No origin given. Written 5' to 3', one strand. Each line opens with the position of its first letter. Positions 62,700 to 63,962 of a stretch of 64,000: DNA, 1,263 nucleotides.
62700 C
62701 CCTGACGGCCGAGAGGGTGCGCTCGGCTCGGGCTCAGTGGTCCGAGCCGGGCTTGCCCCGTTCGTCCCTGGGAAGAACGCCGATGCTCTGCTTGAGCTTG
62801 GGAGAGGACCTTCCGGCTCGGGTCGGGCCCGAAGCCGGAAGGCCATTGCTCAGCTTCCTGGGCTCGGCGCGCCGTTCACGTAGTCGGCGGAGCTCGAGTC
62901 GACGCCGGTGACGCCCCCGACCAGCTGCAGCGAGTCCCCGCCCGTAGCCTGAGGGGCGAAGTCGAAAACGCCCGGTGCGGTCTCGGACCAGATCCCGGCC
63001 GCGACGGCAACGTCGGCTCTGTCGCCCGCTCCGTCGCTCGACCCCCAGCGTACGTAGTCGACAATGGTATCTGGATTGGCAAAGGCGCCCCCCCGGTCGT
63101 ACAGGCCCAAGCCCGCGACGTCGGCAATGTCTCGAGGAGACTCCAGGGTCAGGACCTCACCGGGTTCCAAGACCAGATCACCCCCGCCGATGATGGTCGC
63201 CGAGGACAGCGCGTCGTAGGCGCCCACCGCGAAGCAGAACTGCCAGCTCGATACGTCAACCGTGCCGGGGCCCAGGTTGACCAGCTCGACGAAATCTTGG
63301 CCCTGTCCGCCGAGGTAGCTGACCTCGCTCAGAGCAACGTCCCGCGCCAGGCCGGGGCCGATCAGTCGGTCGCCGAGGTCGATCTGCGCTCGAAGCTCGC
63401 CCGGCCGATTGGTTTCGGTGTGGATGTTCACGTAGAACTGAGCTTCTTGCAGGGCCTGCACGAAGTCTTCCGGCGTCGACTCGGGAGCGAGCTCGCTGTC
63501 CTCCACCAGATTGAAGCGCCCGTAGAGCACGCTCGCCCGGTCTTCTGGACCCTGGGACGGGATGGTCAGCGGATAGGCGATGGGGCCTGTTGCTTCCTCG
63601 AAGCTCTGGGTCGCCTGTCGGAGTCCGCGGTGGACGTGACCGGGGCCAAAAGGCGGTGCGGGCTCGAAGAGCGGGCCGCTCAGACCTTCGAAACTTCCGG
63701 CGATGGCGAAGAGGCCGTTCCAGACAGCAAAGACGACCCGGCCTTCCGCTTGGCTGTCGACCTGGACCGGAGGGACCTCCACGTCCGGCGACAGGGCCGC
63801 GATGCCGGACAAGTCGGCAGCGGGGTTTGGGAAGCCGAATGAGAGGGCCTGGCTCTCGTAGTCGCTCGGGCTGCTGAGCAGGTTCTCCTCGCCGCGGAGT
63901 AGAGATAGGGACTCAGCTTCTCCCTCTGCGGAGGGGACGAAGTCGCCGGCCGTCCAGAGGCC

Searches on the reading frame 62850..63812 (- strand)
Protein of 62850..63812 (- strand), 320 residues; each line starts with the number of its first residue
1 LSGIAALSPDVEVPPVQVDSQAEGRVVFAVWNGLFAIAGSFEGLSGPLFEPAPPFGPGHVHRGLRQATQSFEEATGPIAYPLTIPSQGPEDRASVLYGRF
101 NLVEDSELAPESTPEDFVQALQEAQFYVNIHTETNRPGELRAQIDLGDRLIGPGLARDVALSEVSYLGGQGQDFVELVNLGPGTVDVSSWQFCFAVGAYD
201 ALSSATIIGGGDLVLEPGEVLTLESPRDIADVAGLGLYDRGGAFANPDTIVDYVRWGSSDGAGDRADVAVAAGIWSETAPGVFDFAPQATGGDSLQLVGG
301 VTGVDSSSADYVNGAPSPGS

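Call 68: search_protein_families(library=pfam, proteins=[window:62850-63812:-], max_evalue=0.0001)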
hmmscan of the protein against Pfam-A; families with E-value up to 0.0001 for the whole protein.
window:62850-63812:- (320 aa): 2 families
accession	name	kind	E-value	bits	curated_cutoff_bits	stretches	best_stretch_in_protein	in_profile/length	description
PF07452.17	CHRD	-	8.8e-13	49.6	24.1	1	5-144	3-117/117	CHRD domain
PF00932.25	LTD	-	3.8e-05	24.5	34.3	1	157-226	6-70/109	Lamin Tail Domain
